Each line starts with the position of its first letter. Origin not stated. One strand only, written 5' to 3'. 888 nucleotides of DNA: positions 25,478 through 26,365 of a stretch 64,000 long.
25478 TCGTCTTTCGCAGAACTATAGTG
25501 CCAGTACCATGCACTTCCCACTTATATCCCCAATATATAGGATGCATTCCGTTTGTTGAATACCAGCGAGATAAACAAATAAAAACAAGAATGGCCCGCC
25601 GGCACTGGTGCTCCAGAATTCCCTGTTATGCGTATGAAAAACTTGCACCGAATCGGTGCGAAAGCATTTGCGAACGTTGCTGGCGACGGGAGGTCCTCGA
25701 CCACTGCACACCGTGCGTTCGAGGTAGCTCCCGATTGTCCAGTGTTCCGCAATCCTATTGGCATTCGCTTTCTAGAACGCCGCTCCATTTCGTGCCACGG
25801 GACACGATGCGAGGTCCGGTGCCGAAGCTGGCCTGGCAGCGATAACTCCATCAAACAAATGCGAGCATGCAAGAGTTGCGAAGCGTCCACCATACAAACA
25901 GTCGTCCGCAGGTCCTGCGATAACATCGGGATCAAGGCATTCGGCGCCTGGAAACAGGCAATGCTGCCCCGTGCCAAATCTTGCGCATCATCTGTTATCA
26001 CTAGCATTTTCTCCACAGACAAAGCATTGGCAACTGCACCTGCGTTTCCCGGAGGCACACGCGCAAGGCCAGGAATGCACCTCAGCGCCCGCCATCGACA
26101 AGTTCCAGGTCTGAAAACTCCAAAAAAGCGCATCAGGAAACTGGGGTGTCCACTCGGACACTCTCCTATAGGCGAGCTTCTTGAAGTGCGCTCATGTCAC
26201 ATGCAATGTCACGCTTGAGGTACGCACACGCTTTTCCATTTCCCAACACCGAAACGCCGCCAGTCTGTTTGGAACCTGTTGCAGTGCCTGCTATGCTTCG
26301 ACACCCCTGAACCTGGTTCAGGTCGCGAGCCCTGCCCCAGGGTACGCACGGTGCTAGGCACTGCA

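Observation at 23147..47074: Three same-orientation, ~98-99% identical copies of an unclassified ~0.9-1.1-kb element (R1), one abutting the ERGIC3 stop codon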

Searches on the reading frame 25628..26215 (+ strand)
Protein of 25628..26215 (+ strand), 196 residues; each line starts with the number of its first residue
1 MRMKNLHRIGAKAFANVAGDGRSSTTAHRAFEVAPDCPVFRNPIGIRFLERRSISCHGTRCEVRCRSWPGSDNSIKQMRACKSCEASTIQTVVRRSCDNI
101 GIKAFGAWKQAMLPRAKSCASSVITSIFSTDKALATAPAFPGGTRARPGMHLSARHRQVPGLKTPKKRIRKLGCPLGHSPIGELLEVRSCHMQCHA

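Call 43: list_cluster_members(proteins=[window:25628-26215:+, window:25525-26133:-, window:26169-26600:-, window:48975-49406:+, window:48944-49267:-, window:22418-22936:-, window:22611-23117:+, window:21478-22221:+, window:54284-54952:+, window:21043-21333:+])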
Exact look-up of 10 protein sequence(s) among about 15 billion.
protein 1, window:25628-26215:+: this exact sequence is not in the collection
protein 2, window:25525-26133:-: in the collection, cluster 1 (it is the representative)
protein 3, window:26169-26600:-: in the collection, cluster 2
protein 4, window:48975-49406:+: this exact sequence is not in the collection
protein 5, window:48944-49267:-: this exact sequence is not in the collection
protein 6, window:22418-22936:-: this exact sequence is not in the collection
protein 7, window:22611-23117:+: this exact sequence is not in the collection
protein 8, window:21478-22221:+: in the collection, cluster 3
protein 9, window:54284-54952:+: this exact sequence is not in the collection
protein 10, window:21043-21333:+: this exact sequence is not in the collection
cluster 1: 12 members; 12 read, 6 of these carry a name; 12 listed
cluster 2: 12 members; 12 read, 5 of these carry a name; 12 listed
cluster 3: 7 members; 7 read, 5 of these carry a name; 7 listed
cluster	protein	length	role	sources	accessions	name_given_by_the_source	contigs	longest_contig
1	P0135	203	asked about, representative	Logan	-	-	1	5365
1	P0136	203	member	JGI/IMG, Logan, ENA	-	hypothetical protein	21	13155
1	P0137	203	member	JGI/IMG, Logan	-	hypothetical protein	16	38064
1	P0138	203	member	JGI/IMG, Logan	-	hypothetical protein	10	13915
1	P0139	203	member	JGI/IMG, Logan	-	hypothetical protein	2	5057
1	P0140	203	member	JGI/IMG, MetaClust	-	\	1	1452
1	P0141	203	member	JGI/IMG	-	hypothetical protein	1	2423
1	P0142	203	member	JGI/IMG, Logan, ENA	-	-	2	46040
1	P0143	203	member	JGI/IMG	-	-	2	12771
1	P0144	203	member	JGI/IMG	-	-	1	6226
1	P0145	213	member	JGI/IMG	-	-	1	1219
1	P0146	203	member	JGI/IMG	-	-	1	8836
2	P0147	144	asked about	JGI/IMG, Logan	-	hypothetical protein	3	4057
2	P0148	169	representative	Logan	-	-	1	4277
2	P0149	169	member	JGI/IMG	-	hypothetical protein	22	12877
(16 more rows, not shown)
